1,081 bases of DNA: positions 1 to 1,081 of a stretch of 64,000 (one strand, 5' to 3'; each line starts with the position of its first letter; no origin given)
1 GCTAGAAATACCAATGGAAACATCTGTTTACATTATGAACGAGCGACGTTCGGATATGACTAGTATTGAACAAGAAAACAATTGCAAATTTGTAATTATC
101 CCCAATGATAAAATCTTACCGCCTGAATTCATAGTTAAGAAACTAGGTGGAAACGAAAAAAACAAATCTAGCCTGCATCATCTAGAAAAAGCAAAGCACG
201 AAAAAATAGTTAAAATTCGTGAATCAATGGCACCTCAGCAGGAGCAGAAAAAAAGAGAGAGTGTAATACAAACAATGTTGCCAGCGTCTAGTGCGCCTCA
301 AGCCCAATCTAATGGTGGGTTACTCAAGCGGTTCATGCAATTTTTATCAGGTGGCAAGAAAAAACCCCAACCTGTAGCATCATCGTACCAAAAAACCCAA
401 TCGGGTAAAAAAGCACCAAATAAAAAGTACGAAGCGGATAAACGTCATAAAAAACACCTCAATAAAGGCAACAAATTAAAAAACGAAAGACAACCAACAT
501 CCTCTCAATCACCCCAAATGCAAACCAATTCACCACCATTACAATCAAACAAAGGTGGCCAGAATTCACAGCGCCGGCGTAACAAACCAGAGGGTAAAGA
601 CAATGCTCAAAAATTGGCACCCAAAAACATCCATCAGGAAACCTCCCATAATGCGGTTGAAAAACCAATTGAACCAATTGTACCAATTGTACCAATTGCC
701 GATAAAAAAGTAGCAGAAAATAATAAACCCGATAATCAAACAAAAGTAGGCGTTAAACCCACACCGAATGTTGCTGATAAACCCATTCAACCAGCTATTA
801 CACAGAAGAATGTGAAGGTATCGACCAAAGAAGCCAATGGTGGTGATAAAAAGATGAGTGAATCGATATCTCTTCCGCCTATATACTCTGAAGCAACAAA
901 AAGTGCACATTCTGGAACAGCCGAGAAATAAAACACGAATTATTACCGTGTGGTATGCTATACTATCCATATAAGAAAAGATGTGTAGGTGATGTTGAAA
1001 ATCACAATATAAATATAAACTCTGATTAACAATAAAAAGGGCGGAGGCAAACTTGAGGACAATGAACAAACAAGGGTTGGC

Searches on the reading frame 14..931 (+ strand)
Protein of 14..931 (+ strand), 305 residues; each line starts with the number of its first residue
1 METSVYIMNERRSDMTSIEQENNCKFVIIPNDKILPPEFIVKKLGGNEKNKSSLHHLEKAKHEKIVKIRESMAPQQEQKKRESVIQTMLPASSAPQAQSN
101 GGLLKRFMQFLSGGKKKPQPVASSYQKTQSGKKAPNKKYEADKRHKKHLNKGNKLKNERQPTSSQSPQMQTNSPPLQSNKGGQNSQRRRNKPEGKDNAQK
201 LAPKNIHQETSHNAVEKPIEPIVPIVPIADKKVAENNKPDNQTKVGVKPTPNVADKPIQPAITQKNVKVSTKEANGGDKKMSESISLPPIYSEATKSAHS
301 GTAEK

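Call 7: search_protein_families(library=pfam, proteins=[window:14-931:+], max_evalue=0.1)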
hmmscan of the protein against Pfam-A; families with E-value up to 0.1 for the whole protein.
window:14-931:+ (305 aa): 1 family
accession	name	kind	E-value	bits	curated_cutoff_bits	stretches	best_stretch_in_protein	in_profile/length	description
PF20833.2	RNase_E_G_Thio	-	1.6e-05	25.4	26.8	1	2-43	44-85/86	RNase E/G, Thioredoxin-like domain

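Call 8: search_protein_families(library=ncbifam, proteins=[window:14-931:+], max_evalue=0.1)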
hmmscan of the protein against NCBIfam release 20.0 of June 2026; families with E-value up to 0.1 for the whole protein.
window:14-931:+ (305 aa): 0 families
